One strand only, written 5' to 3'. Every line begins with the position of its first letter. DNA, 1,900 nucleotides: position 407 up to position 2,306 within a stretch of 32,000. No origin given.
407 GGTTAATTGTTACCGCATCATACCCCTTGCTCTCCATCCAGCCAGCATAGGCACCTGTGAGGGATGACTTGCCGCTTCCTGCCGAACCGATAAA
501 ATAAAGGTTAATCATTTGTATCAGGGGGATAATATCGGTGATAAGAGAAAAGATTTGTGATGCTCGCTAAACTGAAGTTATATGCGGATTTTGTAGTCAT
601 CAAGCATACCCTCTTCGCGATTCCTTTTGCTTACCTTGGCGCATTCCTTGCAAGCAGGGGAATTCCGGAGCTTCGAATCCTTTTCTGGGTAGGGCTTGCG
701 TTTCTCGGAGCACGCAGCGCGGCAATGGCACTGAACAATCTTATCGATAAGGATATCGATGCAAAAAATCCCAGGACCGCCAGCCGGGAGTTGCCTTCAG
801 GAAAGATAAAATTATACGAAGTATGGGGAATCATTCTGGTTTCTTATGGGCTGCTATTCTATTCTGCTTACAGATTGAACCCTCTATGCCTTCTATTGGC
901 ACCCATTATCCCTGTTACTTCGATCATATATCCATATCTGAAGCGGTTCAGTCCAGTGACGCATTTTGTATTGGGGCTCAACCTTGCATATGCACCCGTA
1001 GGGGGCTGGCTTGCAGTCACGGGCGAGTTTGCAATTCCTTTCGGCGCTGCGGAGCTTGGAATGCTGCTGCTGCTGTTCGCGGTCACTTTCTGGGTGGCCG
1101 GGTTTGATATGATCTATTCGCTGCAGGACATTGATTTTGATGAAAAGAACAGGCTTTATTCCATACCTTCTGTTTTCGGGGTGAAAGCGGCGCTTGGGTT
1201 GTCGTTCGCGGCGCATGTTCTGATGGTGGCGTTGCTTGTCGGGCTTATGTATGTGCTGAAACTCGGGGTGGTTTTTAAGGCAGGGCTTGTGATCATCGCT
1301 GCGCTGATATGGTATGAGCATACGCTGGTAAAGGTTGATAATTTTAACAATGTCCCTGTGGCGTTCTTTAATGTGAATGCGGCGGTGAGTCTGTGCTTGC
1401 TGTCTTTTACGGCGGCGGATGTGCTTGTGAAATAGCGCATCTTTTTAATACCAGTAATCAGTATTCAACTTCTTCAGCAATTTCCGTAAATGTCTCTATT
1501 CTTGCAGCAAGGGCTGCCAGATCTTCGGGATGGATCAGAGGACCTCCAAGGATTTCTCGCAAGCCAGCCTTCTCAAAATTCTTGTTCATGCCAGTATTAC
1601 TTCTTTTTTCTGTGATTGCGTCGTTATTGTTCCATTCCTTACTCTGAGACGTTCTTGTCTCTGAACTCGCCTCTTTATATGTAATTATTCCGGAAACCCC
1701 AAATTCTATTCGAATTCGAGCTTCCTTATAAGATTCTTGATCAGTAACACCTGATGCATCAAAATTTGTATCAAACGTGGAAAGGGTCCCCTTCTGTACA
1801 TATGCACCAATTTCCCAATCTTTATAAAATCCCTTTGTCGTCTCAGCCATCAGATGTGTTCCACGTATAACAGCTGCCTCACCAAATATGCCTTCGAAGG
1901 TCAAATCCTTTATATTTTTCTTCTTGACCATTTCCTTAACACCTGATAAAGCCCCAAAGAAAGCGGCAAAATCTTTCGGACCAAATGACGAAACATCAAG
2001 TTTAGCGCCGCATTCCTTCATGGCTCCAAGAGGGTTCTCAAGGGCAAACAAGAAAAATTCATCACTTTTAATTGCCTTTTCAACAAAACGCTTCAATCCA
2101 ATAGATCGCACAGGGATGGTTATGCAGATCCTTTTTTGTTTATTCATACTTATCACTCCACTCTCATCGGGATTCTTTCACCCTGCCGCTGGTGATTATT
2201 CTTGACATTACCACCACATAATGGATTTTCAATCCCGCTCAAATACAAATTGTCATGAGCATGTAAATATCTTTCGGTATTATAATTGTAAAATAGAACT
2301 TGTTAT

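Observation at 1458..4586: Candidate archaeal RiPP-like system: a radical-SAM enzyme flanked by two long proteins with NHLP/Nif11-type leader-like N-termini and a GG plus conserved-tail C-terminus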

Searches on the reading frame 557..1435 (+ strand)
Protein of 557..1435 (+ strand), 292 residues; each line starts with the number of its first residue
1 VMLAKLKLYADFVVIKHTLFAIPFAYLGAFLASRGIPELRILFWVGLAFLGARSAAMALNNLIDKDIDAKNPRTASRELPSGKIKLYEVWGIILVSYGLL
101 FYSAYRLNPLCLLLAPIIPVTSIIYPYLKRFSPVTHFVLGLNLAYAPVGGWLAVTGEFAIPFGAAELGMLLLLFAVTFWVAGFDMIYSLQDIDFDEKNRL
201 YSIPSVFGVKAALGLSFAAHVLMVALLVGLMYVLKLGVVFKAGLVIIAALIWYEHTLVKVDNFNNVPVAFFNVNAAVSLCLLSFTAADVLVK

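Call 3: search_protein_families(library=pfam, proteins=[window:557-1435:+], max_evalue=1)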
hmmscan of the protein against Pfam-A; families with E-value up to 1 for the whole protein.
window:557-1435:+ (292 aa): 1 family
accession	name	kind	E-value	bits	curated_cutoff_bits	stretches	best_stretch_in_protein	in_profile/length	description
PF01040.23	UbiA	-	2.5e-52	178.1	34.2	1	22-272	2-246/250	UbiA prenyltransferase family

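Call 4: search_protein_families(library=ncbifam, proteins=[window:557-1435:+], max_evalue=1)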
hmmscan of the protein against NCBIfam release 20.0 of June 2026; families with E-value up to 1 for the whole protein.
window:557-1435:+ (292 aa): 25 families
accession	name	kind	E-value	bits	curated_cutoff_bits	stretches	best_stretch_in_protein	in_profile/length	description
TIGR01475.1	ubiA_other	subfamily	1.1e-89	300.7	180.8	1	5-290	1-281/282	UbiA-like polyprenyltransferase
NF009524.0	PRK12886.1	equivalog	8e-86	288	387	1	2-291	4-286/291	prenyltransferase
NF041586.1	MqnP_DT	exception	5.8e-81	272.2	430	1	7-289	1-276/277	menaquinone biosynthesis prenyltransferase MqnP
NF009526.0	PRK12888.1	equivalog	3e-79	266.6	364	1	5-292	14-297/301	4-hydroxybenzoate octaprenyltransferase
NF041584.1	MqnP_SCO4491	exception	3.3e-71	240.3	420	1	5-291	2-284/285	menaquinone biosynthesis prenyltransferase MqnP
NF041585.1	MqnP_Cj_Hp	exception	3.5e-63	213.7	375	1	6-288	1-280/281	menaquinone biosynthesis prenyltransferase MqnP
NF009515.0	PRK12874.1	equivalog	8.2e-63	212.5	392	1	2-291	4-290/291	4-hydroxybenzoate polyprenyltransferase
NF009609.0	PRK13106.1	equivalog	1.8e-61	208.2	349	1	4-291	13-297/301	prenyltransferase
NF009532.0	PRK12895.1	equivalog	7.7e-45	153.5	414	1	6-282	3-273/286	prenyltransferase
NF009517.0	PRK12876.1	equivalog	2.4e-33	115.8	419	1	5-280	14-287/300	prenyltransferase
TIGR01474.1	ubiA_proteo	equivalog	4.1e-32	111.8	275.45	1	19-283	18-275/282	4-hydroxybenzoate octaprenyltransferase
TIGR01473.1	cyoE_ctaB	equivalog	1.6e-16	60.9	210.3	1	18-273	12-265/281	heme o synthase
NF009523.0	PRK12884.1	equivalog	3.6e-15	55.9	269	1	4-286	2-275/279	prenyltransferase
NF009514.0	PRK12873.1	equivalog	7.8e-15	55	246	1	29-262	36-267/297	4-hydroxybenzoate polyprenyltransferase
NF003349.0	PRK04375.1-2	equivalog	7.1e-13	48.4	246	1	28-271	47-292/318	heme o synthase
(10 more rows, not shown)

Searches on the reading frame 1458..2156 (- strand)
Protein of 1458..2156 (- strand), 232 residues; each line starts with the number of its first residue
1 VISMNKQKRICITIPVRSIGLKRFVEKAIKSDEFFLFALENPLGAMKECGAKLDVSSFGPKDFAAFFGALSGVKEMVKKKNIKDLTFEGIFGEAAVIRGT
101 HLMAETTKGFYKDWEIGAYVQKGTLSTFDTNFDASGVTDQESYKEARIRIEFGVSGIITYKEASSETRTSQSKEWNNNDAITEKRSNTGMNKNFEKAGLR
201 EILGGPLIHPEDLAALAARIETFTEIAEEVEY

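Call 3: search_protein_families(library=pfam, proteins=[window:1458-2156:-], max_evalue=1)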
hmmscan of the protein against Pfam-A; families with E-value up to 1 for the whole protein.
window:1458-2156:- (232 aa): 1 family
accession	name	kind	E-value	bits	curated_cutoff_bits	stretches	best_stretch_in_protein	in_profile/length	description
PF13688.12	Reprolysin_5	-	0.13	12.9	27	1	102-184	7-80/196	Metallo-peptidase family M12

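Call 4: search_protein_families(library=ncbifam, proteins=[window:1458-2156:-], max_evalue=1)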
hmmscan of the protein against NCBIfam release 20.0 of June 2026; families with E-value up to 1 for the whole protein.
window:1458-2156:- (232 aa): 0 families

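Call 6: find_homologous_proteins(query=window:1458-2156:-, max_evalue=0.001)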
Query window:1458-2156:- (232 aa): 21 proteins with E <= 0.001 among 598 candidates.
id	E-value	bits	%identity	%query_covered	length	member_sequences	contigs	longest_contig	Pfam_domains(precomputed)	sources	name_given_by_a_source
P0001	2.6e-133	460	100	91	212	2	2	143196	-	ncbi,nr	ncbi:MAG: hypothetical protein O8C66_07445 [Candidatus Methanoperedens sp.]|nr:hypothetical protein 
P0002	4.5e-103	362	75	98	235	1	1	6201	-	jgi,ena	jgi:hypothetical protein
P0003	8.5e-95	335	71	98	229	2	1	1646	-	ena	-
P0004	2.9e-90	320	68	98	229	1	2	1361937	-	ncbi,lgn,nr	ncbi:MAG: hypothetical protein ABOK23_11440 [Candidatus Methanoperedens sp.]|nr:hypothetical protein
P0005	3.5e-90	320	68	98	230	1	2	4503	-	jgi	jgi:hypothetical protein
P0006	2.4e-86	307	66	99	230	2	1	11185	-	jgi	-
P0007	7.5e-85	302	64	99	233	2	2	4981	-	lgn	-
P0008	1.1e-81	292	62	99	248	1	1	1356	-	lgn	-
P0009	4.5e-67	244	87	56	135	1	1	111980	-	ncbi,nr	ncbi:MAG: hypothetical protein O8C65_01500 [Candidatus Methanoperedens sp.]|nr:hypothetical protein 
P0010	2.0e-61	226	51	98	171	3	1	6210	-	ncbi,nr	ncbi:MAG: hypothetical protein HW406_1185 [Candidatus Brocadiaceae bacterium]|nr:hypothetical protei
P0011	5.9e-59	217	51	92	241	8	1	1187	-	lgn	-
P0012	6.0e-58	214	53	98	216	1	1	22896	-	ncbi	-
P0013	7.0e-56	207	42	97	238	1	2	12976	-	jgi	-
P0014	1.3e-55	207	46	97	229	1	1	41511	-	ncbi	-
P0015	1.8e-55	206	45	98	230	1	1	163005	-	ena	-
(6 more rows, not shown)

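Call 15: search_protein_families(library=ncbifam, alignment_id=A1, max_evalue=5)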
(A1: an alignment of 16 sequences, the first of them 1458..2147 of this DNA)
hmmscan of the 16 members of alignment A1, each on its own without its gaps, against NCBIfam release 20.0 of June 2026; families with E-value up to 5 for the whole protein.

A. member 1, window:1458-2147:- (229 aa): 0 families

B. families by the number of members that match (of 16 scanned): 8 families
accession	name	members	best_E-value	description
NF038399.1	NH_RiPP_Os17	13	1.3e-05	Os1348 family NHLP clan protein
TIGR03793.1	leader_NHLP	5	0.061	NHLP leader peptide family RiPP precursor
TIGR04509.1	mod_pep_NH_fam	3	0.016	NHLP-related RiPP peptide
TIGR02128.1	G6PI_arch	1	0.0022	bifunctional phosphoglucose/phosphomannose isomerase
NF009811.0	PRK13296.1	1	0.015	CCA tRNA nucleotidyltransferase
NF000355.4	ribo_prot_ABC_F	1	0.031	ribosomal protection-like ABC-F family protein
TIGR01669.1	phage_XkdX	1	0.22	XkdX family protein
NF009101.0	PRK12445.1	1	0.24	lysine--tRNA ligase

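Call 16: search_protein_families(library=pfam, alignment_id=A1, max_evalue=5)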
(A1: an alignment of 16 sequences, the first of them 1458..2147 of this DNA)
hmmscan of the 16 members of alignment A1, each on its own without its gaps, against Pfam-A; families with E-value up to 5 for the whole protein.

A. member 1, window:1458-2147:- (229 aa): 1 family
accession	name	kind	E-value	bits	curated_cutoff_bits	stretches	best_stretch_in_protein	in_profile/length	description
PF13688.12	Reprolysin_5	-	0.13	13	27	1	99-181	7-80/196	Metallo-peptidase family M12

B. families by the number of members that match (of 16 scanned): 8 families
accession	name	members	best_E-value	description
PF14407.11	Frankia_peptide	2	0.00032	Ribosomally synthesized peptide prototyped by Frankia Franean1_4349.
PF17987.7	PMT2_N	1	0.035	Phosphoethanolamine N-methyltransferase 2 N-terminal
PF13326.11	PSII_Pbs27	1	0.052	Photosystem II Pbs27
PF06018.20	CodY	1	0.1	CodY GAF-like domain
PF16815.10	HRI1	1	0.1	Protein HRI1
PF25660.1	CcFV1_CP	1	0.11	Filamentous dsRNA virus capsid protein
PF13688.12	Reprolysin_5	1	0.13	Metallo-peptidase family M12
PF11095.14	Gemin7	1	0.13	Gem-associated protein 7 (Gemin7)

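Call 18: search_solved_structures(query=A1, max_evalue=10, show_alignments=3)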
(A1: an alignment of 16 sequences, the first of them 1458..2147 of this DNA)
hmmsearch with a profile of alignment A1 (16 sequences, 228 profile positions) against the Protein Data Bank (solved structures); distinct sequences matched with E-value up to 10: 1.
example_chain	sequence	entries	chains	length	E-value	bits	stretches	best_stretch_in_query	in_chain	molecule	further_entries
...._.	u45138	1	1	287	2.4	11.1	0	38-143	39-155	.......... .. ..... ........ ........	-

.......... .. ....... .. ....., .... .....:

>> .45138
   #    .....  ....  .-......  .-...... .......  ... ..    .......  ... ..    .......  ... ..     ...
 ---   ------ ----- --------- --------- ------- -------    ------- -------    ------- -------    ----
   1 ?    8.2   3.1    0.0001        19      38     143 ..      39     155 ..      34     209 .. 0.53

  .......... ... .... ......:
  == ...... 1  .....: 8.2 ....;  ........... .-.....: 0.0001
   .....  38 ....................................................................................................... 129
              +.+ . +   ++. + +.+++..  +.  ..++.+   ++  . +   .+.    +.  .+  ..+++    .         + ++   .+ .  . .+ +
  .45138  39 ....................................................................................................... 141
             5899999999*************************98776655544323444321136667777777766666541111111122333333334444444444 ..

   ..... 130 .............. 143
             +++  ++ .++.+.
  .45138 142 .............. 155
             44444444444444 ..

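Call 26: search_protein_families(library=padloc, proteins=[window:1458-2147:-], max_evalue=1)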
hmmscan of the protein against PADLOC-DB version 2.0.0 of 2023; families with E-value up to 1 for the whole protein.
window:1458-2147:- (229 aa): 0 families

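Call 30: predict_structure(alignment_id=A3)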
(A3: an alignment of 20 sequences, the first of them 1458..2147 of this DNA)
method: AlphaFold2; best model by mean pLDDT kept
length: 229 residues; sequences in the alignment: 20
mean_pLDDT: 57.0   pTM: 0.57
mean pLDDT of the five models: 57.0, 50.0, 48.3, 44.9, 44.8
residues with pLDDT >= 90: 23; 70-90: 77; 50-70: 20; < 50: 109
segments of 3 or more residues with pLDDT < 50: 96-201
pLDDT, mean of each block of 10 residues (from residue 1): 59 74 92 92 80 79 90 87 81 49 33 27 33 30 32 32 28 25 26 37 69 86 71
secondary structure, 60 per line:
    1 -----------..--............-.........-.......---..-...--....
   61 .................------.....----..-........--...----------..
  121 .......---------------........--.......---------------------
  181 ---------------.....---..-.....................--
elements in order: H16-27 H29-37 H39-45 H57-77 H84-88 E96-103 E106-108 E119-127 E143-150 E153-159 H196-200 H207-227

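Call 34: fold_search(model_id=the predicted structure, library=pdb)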
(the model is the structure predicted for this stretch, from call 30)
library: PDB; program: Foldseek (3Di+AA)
matches with E <= 10: 37; with E <= 0.001: 0
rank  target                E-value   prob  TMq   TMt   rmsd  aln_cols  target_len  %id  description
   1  6gki_A                2.0e+00  0.03  0.13  0.15  14.7       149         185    9  Structure of E coli MlaC in Variously Loaded States (released 2019-04-17)
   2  5ohm_D                2.7e+00  0.03  0.11  0.22  16.0       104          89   17  K33-specific affimer bound to K33 diUb (released 2017-10-04)
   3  7xre_E                3.2e+00  0.01  0.11  0.08  21.5       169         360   11  Crystal structure of DgpA (released 2023-02-15)
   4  6ahr_D                3.4e+00  0.01  0.09  0.12  17.8       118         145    8  Cryo-EM structure of human Ribonuclease P (released 2018-12-05)
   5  3d4r_A                4.3e+00  0.03  0.11  0.15  12.6        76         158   16  CRYSTAL STRUCTURE OF a DUF2118 family protein (MMP0046) FROM METHANOCOCCUS MARIPALUDIS AT 2.20 A RESOLUTION (released 2008-07-08)
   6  8gme_D                4.3e+00  0.01  0.10  0.07  16.5       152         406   13  Crystal structure of the gp32-Dda-dT17 complex (released 2023-06-28)
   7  5ohm_F                4.8e+00  0.03  0.12  0.25  14.6       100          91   14  K33-specific affimer bound to K33 diUb (released 2017-10-04)
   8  8pn8_G                5.1e+00  0.01  0.09  0.10  18.8       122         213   11  Engineered glycolyl-CoA carboxylase (L100N variant) with bound CoA (released 2023-11-29)
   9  8pn7_G                5.7e+00  0.01  0.09  0.09  18.7       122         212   13  Engineered glycolyl-CoA carboxylase (G20R variant) with bound CoA (released 2023-11-29)
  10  6id0_R                5.7e+00  0.01  0.12  0.10  40.6       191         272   13  Cryo-EM structure of a human intron lariat spliceosome prior to Prp43 loaded (ILS1 complex) at 2.9 angstrom resolution (released 2019-03-13)
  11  3db2_C                5.7e+00  0.01  0.10  0.07  21.6       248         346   13  Crystal structure of a putative nadph-dependent oxidoreductase (dhaf_2064) from desulfitobacterium hafniense dcb-2 at  (released 2008-06-24)
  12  3inb_A                6.1e+00  0.02  0.12  0.07  13.3        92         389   12  Structure of the measles virus hemagglutinin bound to the CD46 receptor (released 2009-12-22)
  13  2p4v_A                6.1e+00  0.02  0.15  0.20  15.2       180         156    8  Crystal structure of the transcript cleavage factor, GreB at 2.6A resolution (released 2008-01-22)
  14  6ybq_I                6.1e+00  0.01  0.09  0.10  19.1       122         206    7  Engineered glycolyl-CoA carboxylase (quintuple mutant) with bound CoA (released 2020-10-28)
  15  6yr8_B                6.4e+00  0.03  0.14  0.28  16.9       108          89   13  Affimer K6 - KRAS protein complex (released 2020-07-08)
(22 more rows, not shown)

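Call 36: search_protein_representatives(alignment_id=A3)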
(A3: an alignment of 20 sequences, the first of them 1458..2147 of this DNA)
Query: 20 sequences, 229 profile positions. Proteins with E-value up to 0.001 (for the whole library): 49; up to 1e-10: 29; up to 1e-30: 18. The best 49 are listed.
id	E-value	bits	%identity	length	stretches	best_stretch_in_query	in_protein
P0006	3.4e-107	373.9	-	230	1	1-228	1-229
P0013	5.3e-97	340.5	-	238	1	2-228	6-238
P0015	4.6e-90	317.8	-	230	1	2-228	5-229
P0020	3.8e-89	314.8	-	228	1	2-226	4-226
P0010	1.3e-77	277.1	-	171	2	1-92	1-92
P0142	1.2e-69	251.1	-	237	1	1-224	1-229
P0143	1.6e-68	247.4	-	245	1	4-223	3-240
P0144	5.9e-58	212.8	-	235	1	5-225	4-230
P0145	4.7e-57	209.8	-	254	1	3-227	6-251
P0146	4.7e-57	209.8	-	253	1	5-226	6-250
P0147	1.5e-55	204.9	-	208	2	2-137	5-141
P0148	9.7e-55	202.2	-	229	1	3-226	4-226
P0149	6.1e-54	199.6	-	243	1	4-223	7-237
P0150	2.4e-51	191.1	-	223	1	5-221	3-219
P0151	5.6e-48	180.1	-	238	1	5-225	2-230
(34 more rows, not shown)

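Call 57: find_encoding_contigs(protein=P0004, flank=6000, max_places=2)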
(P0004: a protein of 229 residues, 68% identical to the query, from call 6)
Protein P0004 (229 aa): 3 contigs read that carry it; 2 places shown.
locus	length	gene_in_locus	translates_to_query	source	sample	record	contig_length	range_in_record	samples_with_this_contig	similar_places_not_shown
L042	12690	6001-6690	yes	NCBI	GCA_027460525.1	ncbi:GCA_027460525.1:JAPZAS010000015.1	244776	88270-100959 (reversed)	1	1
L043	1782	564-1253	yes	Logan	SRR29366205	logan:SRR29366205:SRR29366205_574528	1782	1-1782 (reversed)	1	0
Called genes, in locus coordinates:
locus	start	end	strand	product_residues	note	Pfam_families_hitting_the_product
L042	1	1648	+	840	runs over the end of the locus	PF19864:Radical_SAM_N2, PF04055:Radical_SAM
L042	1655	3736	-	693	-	PF03190:Thioredox_DsbH, PF13899:Thioredoxin_7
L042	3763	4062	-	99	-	PF04032:Rpr2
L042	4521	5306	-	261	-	PF00112:Peptidase_C1, PF13529:Peptidase_C39_2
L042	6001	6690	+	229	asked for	-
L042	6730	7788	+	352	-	PF04055:Radical_SAM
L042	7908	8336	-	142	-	PF05168:HEPN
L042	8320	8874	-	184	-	PF01022:HTH_5 (weak), PF01909:NTP_transf_2, PF18765:Polbeta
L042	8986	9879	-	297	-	PF01040:UbiA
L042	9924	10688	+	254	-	PF03029:ATP_bind_1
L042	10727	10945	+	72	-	-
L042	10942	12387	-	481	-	PF20695:UbiD_N, PF01977:UbiD, PF20696:UbiD_C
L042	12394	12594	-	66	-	-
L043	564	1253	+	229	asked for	-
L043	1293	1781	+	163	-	?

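Call 58: find_encoding_contigs(protein=P0002, flank=6000, max_places=2)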
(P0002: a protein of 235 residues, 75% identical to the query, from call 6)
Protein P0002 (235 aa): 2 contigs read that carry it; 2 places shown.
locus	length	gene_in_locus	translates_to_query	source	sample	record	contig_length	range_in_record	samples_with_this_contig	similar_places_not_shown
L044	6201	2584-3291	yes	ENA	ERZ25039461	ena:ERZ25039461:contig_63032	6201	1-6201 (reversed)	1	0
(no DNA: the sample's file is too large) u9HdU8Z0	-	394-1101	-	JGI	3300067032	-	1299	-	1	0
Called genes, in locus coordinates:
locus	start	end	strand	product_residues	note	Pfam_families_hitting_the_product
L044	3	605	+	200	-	?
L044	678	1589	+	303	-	PF11583:AurF (weak)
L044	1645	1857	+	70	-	-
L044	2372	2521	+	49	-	-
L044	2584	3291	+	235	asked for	-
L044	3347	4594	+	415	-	PF04055:Radical_SAM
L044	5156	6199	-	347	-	?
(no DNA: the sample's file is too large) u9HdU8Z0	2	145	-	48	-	?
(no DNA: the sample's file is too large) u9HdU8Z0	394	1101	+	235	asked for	-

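Call 63: search_protein_families(library=pfam, proteins=[L042:4521-5306:-], max_evalue=10)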
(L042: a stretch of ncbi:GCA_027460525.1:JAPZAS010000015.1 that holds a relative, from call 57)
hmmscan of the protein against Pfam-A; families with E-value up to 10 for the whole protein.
L042:4521-5306:- (261 aa): 3 families
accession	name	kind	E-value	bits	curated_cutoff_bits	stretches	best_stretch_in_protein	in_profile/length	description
PF00112.29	Peptidase_C1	-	5.7e-19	69.5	20.7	1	39-240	1-204/220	Papain family cysteine protease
PF13529.12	Peptidase_C39_2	-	7.5e-06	27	24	1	140-226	69-143/143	Peptidase_C39 like family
PF03051.21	Peptidase_C1_2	-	0.00024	20.5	22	1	208-243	363-402/438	Peptidase C1-like family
